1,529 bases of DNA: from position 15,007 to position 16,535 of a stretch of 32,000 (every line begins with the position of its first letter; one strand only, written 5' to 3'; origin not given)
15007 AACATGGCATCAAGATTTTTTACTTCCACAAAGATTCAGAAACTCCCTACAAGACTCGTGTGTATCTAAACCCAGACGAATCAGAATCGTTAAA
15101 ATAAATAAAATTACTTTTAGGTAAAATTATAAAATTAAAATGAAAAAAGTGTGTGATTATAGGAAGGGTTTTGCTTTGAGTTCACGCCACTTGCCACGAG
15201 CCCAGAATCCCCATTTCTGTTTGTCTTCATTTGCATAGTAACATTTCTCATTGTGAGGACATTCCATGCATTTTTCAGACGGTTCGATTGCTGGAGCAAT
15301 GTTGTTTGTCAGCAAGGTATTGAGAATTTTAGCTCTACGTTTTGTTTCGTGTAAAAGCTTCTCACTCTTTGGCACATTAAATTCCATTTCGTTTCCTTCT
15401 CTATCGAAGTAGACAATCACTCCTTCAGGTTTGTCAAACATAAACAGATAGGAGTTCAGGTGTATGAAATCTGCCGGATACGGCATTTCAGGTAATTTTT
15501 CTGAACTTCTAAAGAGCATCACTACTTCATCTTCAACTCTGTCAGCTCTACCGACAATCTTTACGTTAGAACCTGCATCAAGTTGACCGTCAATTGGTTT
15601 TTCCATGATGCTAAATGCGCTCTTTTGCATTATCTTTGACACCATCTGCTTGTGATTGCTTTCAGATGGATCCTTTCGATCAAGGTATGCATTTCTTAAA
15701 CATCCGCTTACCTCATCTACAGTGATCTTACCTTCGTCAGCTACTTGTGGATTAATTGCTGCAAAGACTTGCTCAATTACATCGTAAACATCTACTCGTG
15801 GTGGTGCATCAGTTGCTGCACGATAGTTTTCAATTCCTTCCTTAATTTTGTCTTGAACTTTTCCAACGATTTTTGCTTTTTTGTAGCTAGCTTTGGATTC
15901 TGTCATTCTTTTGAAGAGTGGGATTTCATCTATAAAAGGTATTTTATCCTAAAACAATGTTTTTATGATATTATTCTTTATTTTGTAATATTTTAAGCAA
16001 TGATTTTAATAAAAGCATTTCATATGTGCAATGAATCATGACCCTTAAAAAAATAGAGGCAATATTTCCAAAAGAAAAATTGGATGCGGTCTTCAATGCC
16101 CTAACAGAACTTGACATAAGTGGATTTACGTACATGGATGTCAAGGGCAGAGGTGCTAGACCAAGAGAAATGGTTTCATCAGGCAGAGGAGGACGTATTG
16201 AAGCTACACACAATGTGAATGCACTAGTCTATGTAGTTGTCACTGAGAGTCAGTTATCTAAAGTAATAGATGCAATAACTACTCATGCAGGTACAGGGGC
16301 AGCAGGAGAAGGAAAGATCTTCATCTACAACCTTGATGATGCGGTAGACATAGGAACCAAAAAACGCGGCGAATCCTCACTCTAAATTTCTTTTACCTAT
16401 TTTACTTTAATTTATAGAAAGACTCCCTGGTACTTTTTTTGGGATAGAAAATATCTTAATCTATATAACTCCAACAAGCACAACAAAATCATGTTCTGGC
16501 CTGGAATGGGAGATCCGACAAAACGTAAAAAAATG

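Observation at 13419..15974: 49-nt promoter-bearing direct repeat in front of both amt and a Cas4-like nuclease gene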

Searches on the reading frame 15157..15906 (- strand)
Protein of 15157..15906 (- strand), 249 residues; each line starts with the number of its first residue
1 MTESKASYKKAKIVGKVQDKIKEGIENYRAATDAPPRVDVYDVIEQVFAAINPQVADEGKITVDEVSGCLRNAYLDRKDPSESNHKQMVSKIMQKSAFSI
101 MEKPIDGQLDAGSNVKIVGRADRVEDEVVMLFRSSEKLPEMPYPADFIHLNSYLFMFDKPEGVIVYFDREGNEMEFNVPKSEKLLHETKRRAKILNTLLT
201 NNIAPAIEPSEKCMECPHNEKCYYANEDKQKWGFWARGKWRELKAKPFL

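Call 7: search_protein_families(library=pfam, proteins=[window:15157-15906:-], max_evalue=0.01)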
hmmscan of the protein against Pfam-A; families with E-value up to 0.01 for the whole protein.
window:15157-15906:- (249 aa): 0 families

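Call 14: find_homologous_proteins(query=window:15157-15906:-)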
Query window:15157-15906:- (249 aa): 119 proteins with E <= 0.001 among 534 candidates.
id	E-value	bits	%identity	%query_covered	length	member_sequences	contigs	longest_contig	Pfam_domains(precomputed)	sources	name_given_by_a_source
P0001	2.0e-159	546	95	100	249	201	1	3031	-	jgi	jgi:CRISPR-associated exonuclease Cas4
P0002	3.3e-144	497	88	100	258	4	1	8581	-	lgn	-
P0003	1.1e-141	488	85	100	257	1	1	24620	-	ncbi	-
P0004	9.6e-137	472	82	99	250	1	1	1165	-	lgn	-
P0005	6.6e-132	456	79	100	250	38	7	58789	-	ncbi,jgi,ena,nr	ncbi:MAG: hypothetical protein AUH25_02635 [Thaumarchaeota archaeon 13_1_40CM_38_12]|nr:MAG: hypothe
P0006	1.6e-131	455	80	100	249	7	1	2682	-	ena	-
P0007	2.1e-131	455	80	100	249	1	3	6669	-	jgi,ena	-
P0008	1.2e-128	446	80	99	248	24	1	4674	-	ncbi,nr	ncbi:MAG: hypothetical protein KGI25_07305 [Thaumarchaeota archaeon]|nr:hypothetical protein [Nitros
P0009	1.0e-127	443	77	100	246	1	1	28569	-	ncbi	-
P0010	1.3e-127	442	79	99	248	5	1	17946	-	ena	-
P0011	1.3e-127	442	79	99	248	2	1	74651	-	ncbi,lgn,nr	ncbi:MAG: hypothetical protein KGI33_10350 [Thaumarchaeota archaeon]|nr:hypothetical protein [Nitros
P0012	1.4e-127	442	78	99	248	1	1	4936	-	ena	-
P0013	5.6e-127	440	78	99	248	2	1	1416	-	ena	-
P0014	1.5e-126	439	78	99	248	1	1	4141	-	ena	-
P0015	1.6e-126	439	77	99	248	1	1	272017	-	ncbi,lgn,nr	ncbi:MAG: hypothetical protein KGH89_07610 [Thaumarchaeota archaeon]|nr:hypothetical protein [Nitros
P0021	5.5e-125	434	76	99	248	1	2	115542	-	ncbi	-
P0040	2.9e-117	408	70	100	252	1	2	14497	-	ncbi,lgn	ncbi:MAG: hypothetical protein ACREA3_09820 [Nitrosotalea sp.]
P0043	3.6e-116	405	71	98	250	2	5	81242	-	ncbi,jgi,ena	jgi:CRISPR-associated exonuclease Cas4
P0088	5.0e-106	372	64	99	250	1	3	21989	PF01930.24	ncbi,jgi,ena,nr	ncbi:MAG: Dna2/Cas4 domain-containing protein [Thaumarchaeota archaeon]|nr:MAG: Dna2/Cas4 domain-con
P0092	1.4e-105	370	66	97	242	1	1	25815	-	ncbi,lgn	ncbi:MAG: Dna2/Cas4 domain-containing protein [Nitrososphaerales archaeon]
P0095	1.8e-105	370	65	97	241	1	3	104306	PF12705.14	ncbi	-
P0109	5.4e-100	352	64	95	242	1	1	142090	-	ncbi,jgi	jgi:CRISPR-associated exonuclease Cas4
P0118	8.0e-70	253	46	95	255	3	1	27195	PF12705.14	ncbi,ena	-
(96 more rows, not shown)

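Call 15: search_protein_families(library=ncbifam, proteins=[window:15157-15906:-], max_evalue=0.01)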
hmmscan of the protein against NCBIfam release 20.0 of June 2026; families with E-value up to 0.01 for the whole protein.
window:15157-15906:- (249 aa): 1 family
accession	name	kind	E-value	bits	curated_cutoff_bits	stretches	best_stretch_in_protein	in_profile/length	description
TIGR00372.1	cas4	equivalog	0.00017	21.5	65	1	115-223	66-179/180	CRISPR-associated protein Cas4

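Call 16: find_encoding_contigs(protein=P0118, flank=6000, max_places=2)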
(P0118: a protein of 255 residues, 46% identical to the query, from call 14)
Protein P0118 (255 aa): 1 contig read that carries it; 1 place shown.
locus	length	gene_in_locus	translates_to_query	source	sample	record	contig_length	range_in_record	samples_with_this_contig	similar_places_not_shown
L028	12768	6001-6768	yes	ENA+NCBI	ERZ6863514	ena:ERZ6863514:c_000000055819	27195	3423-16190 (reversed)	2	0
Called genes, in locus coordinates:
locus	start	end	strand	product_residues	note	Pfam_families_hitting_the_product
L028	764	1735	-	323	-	-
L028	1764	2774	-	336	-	PF00709:Adenylsucc_synt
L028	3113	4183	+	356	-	PF04055:Radical_SAM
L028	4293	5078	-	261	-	PF01026:TatD_DNase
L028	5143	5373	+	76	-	PF00125:Histone (weak), PF00808:CBFD_NFYB_HMF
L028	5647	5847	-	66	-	-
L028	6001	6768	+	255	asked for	PF12705:PDDEXK_1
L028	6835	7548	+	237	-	-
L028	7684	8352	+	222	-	PF00909:Ammonium_transp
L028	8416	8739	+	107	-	PF00909:Ammonium_transp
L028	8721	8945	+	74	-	PF00909:Ammonium_transp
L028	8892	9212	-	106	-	-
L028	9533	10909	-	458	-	PF13660:DUF4147, PF05161:MOFRL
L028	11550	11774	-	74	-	-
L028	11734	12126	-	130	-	-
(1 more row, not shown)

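Call 17: find_encoding_contigs(protein=P0095, flank=6000, max_places=2)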
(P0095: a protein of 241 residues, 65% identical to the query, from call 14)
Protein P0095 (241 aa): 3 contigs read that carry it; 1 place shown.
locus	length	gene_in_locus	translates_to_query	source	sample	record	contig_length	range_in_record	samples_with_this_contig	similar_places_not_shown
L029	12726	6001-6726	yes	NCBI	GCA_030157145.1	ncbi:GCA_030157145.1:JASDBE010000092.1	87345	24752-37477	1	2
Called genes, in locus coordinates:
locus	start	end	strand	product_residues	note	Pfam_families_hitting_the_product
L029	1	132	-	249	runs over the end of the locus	-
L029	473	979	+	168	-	-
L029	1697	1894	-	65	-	-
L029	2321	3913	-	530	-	PF00909:Ammonium_transp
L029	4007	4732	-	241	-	PF06439:3keto-disac_hyd (faint)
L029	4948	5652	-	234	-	-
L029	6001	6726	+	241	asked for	PF12705:PDDEXK_1 (faint)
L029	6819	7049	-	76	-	-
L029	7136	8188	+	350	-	PF26356:Pelota_N, PF03464:eRF1_2 (weak), PF03465:eRF1_3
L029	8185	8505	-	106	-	PF03091:CutA1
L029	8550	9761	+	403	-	PF02163:Peptidase_M50, PF00595:PDZ (weak), PF13180:PDZ_2, PF17820:PDZ_6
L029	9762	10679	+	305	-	PF01171:ATP_bind_3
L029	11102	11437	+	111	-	PF18899:DUF5655 (faint)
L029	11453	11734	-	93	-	PF00708:Acylphosphatase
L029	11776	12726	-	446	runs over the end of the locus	PF00278:Orn_DAP_Arg_deC, PF02784:Orn_Arg_deC_N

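Call 18: find_encoding_contigs(protein=P0109, flank=6000, max_places=2)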
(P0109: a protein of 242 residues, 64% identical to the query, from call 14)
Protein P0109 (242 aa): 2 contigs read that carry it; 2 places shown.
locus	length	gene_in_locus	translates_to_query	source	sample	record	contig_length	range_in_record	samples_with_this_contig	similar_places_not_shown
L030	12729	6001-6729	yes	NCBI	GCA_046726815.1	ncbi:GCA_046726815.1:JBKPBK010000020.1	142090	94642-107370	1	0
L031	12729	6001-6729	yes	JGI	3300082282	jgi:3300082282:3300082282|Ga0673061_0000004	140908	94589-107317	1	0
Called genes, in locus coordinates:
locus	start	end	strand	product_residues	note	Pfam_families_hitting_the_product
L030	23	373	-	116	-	PF00543:P-II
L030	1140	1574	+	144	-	-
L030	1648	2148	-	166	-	-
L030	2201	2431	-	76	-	-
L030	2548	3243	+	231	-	PF06439:3keto-disac_hyd (weak)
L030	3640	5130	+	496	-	PF00909:Ammonium_transp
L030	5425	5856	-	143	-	-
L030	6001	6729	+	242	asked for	-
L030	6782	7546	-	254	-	-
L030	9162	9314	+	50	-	-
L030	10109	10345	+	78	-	-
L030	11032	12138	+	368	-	-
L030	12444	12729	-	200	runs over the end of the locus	-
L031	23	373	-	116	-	PF00543:P-II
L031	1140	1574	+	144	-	-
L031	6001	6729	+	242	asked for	-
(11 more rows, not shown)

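Call 27: find_related_loci(query=A1, collection=metagenome_contigs, flank=6000)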
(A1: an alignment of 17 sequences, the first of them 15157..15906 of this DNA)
Query A1 (249 aa) in metagenome_contigs; peptide patterns used: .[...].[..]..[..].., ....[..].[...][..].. (x = any residue, [..] = any of these).
249 stretches matched a pattern; 161 encode a relative of the query (tblastn E <= 1e-3); the best 80 are kept; 80 distinct loci.
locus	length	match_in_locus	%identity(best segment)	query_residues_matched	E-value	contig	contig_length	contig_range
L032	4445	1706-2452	100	1-249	4e-176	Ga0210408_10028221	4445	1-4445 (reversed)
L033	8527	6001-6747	99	1-249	2e-169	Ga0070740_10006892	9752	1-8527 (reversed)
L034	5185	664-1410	98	1-249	3e-171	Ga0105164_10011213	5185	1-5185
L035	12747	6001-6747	98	1-249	5e-168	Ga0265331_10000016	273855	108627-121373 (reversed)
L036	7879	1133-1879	98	1-249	2e-167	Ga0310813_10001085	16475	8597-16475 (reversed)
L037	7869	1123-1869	97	1-249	1e-166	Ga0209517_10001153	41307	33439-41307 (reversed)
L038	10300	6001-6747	97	1-249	2e-166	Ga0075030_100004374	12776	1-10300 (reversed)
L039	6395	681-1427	96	1-249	1e-167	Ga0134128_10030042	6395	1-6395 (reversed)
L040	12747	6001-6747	96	1-249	7e-166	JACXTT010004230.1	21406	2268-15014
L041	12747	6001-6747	96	1-249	1e-165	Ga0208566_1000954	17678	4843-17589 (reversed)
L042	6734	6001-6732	99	1-244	7e-166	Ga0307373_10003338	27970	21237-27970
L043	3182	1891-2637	96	1-249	3e-173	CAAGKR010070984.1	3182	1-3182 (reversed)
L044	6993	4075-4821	95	1-249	9e-165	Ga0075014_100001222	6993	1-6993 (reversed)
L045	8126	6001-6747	94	1-249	2e-162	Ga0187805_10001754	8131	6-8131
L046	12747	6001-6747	88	1-249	3e-152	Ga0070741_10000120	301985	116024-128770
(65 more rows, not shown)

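Call 39: search_solved_structures(query=A1, max_evalue=1, show_alignments=1)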
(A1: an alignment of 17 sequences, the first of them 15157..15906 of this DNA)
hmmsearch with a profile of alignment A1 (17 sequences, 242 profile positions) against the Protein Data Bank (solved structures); distinct sequences matched with E-value up to 1: 1.
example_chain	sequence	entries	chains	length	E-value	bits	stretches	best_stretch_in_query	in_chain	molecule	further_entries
4ic1_A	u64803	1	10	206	3.8e-05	26.7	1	48-175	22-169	Uncharacterized protein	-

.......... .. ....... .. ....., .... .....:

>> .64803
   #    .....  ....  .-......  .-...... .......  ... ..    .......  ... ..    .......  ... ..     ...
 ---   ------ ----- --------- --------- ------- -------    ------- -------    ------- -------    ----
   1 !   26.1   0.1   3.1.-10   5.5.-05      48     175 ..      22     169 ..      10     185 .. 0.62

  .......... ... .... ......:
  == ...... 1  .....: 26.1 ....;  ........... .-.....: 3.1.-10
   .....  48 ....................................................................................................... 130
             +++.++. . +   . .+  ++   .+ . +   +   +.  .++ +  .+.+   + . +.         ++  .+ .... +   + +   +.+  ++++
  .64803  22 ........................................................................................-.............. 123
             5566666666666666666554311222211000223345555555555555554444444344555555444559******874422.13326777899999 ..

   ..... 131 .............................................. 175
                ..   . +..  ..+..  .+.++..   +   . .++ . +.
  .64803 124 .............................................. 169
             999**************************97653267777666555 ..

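Call 47: list_cluster_members(proteins=[P0005, P0011, P0015, P0021, P0040, P0043, P0088, P0092, P0095, P0118])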
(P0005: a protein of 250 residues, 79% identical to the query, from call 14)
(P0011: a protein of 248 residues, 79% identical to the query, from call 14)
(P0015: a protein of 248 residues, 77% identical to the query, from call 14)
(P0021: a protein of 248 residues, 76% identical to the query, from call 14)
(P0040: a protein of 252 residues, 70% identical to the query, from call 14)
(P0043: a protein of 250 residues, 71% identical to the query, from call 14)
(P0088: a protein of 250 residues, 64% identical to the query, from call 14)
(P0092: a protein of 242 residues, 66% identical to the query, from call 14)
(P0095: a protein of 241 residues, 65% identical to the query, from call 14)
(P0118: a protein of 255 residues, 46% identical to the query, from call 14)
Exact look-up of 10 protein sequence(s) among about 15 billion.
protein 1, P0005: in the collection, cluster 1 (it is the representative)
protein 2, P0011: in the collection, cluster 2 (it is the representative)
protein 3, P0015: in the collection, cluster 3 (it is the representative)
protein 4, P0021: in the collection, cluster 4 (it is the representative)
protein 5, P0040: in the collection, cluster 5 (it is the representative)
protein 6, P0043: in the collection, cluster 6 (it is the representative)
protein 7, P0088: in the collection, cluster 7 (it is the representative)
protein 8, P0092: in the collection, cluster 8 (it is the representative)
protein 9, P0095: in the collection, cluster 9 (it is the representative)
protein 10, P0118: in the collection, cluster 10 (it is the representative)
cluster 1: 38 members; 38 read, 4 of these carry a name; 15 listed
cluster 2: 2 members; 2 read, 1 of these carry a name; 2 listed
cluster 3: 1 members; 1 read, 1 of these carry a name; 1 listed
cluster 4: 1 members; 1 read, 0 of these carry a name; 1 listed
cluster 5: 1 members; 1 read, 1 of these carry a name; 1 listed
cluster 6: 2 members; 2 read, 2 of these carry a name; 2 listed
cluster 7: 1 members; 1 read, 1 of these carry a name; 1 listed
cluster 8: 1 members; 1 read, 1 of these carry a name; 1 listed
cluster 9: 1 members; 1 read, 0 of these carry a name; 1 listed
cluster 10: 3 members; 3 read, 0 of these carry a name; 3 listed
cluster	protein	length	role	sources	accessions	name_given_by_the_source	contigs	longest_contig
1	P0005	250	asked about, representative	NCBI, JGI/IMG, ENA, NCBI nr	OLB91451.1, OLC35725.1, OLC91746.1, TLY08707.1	MAG: hypothetical protein AUH25_02635 [Thaumarchaeota archaeon 13_1_40CM_38_12]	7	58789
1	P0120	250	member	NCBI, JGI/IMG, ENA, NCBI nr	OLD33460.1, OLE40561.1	MAG: hypothetical protein AUI61_00915 [Thaumarchaeota archaeon 13_1_40CM_2_39_13_2]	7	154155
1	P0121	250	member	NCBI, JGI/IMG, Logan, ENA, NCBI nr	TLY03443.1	MAG: hypothetical protein E6K87_05060 [Thaumarchaeota archaeon] | MAG: hypothetical protein E6K87_05060 [Nitrososphaerota archaeon]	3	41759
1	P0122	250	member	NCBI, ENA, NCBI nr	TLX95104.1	MAG: hypothetical protein E6K91_03820 [Thaumarchaeota archaeon] | MAG: hypothetical protein E6K91_03820 [Nitrososphaerota archaeon]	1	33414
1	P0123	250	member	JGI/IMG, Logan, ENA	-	-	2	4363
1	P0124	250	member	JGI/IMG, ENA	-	-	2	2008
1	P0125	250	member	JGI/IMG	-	-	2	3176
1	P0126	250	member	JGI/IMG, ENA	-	-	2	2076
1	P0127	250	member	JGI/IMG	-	-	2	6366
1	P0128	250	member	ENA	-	-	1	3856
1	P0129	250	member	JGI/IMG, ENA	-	-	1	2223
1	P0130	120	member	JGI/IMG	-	-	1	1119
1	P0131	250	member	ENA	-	-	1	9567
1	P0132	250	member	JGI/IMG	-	-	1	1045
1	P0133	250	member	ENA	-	-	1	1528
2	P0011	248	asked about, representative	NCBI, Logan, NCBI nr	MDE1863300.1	MAG: hypothetical protein KGI33_10350 [Thaumarchaeota archaeon] | hypothetical protein [Nitrososphaerota archaeon]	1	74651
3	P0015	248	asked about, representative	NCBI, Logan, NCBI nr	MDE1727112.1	MAG: hypothetical protein KGH89_07610 [Thaumarchaeota archaeon] | hypothetical protein [Nitrososphaerota archaeon]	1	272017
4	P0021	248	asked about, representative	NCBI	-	-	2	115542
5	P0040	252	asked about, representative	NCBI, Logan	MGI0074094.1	MAG: hypothetical protein ACREA3_09820 [Nitrosotalea sp.]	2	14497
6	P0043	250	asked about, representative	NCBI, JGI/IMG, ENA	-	CRISPR-associated exonuclease Cas4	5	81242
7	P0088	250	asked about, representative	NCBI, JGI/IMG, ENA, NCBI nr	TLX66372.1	MAG: Dna2/Cas4 domain-containing protein [Thaumarchaeota archaeon] | MAG: Dna2/Cas4 domain-containing protein [Nitrososphaerota archaeon]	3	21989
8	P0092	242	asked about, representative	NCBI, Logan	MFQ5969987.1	MAG: Dna2/Cas4 domain-containing protein [Nitrososphaerales archaeon]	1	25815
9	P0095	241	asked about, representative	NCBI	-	-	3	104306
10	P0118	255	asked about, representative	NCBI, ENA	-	-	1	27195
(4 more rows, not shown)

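Call 62: predict_structure(alignment_id=A1)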
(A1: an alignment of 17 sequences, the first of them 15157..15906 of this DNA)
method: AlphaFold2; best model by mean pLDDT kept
length: 249 residues; sequences in the alignment: 17
mean_pLDDT: 64.1   pTM: 0.62
mean pLDDT of the five models: 64.1, 63.3, 59.1, 50.9, 31.5
residues with pLDDT >= 90: 17; 70-90: 101; 50-70: 45; < 50: 86
segments of 3 or more residues with pLDDT < 50: 1-22, 34-44, 51-55, 99-101, 206-214, 216-232, 238-240, 246-249
pLDDT, mean of each block of 10 residues (from residue 1): 42 43 49 46 50 58 79 70 51 52 73 84 79 81 84 91 85 86 86 81 55 45 37 48 47
secondary structure, 60 per line:
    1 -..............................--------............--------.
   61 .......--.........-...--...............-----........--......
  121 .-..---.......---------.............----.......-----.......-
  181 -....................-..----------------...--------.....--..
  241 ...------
elements in order: H2-31 H40-51 E60-62 H63-67 H70-78 H85-99 E105-112 E115-121 E128-134 H144-156 E161-167 E173-179 H182-201 E232-236 E239-243

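Call 66: fold_search(model_id=the predicted structure, library=pdb)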
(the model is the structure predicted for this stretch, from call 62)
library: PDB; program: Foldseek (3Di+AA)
matches with E <= 10: 667; with E <= 0.001: 15
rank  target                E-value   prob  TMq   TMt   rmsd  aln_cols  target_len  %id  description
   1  4ic1_A                6.2e-09  1.00  0.48  0.57   4.4       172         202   19  Crystal structure of SSO0001 (released 2013-01-16)
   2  4ic1_D                9.4e-09  1.00  0.51  0.60   4.2       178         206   17  Crystal structure of SSO0001 (released 2013-01-16)
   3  4ic1_B                1.2e-08  1.00  0.47  0.56   4.5       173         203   18  Crystal structure of SSO0001 (released 2013-01-16)
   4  4ic1_G                1.6e-08  1.00  0.47  0.57   4.5       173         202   18  Crystal structure of SSO0001 (released 2013-01-16)
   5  3syy                  1.3e-05  1.00  0.40  0.49   6.0       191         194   14  Crystal Structure of an alkaline exonuclease (LHK-Exo) from Laribacter hongkongensis (released 2012-02-15)
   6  3sz4                  4.4e-05  1.00  0.40  0.49   6.0       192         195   13  Crystal Structure of LHK-Exo in complex with dAMP (released 2012-02-15)
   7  8d3l_J                8.4e-05  1.00  0.48  0.54   5.5       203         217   14  Type I-C Cas4-Cas1-Cas2 complex bound to a PAM/PAM prespacer (released 2022-11-02)
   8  8d3q_J                1.2e-04  1.00  0.41  0.51   6.7       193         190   13  Type I-C Cas4-Cas1-Cas2 complex bound to a PAM/NoPAM prespacer (released 2022-11-02)
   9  8d3l_I                1.4e-04  1.00  0.44  0.50   6.2       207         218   13  Type I-C Cas4-Cas1-Cas2 complex bound to a PAM/PAM prespacer (released 2022-11-02)
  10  3h4r                  3.3e-04  1.00  0.35  0.39  10.8       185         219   11  Crystal structure of E. coli RecE exonuclease (released 2009-05-26)
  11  4r5q                  5.3e-04  1.00  0.37  0.42   8.8       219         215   14  Crystal structure and nuclease activity of the CRISPR-associated Cas4 protein Pcal_0546 from Pyrobaculum calidifontis co (released 2014-09-17)
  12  5ulj_A                5.9e-04  0.99  0.31  0.22  11.7       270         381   11  Crystal structure of Scheffersomyces stipitis Rai1 in complex with (3'-NADP)+ and calcium ion (released 2017-05-17)
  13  9iab_A                6.7e-04  0.99  0.28  0.26  14.8       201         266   11  Structure of the Argonaute-associated Cas4 family protein 1 (ACE1) from Chroococcidiopsis thermalis (CtACE1) (released 2025-04-23)
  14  5ulj_D                8.5e-04  0.89  0.25  0.18  18.1       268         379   10  Crystal structure of Scheffersomyces stipitis Rai1 in complex with (3'-NADP)+ and calcium ion (released 2017-05-17)
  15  5ulj_B                9.6e-04  0.99  0.31  0.22  10.8       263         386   10  Crystal structure of Scheffersomyces stipitis Rai1 in complex with (3'-NADP)+ and calcium ion (released 2017-05-17)
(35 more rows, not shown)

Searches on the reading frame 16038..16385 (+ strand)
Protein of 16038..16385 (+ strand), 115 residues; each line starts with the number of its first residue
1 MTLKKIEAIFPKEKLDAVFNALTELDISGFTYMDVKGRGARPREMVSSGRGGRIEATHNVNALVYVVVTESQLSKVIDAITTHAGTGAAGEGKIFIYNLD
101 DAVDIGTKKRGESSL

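Call 7: search_protein_families(library=pfam, proteins=[window:16038-16385:+], max_evalue=0.01)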
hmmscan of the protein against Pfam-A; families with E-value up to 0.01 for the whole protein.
window:16038-16385:+ (115 aa): 3 families
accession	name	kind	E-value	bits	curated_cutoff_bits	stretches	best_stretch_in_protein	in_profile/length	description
PF00543.27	P-II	-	2.1e-19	70.2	25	1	4-108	2-101/102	Nitrogen regulatory protein P-II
PF11582.13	DUF3240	-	0.00024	21.6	21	1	7-81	8-80/102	Protein of unknown function (DUF3240)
PF10126.14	Nit_Regul_Hom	-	0.0059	17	23.8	0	11-37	10-36/107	Uncharacterized protein, homolog of nitrogen regulatory protein PII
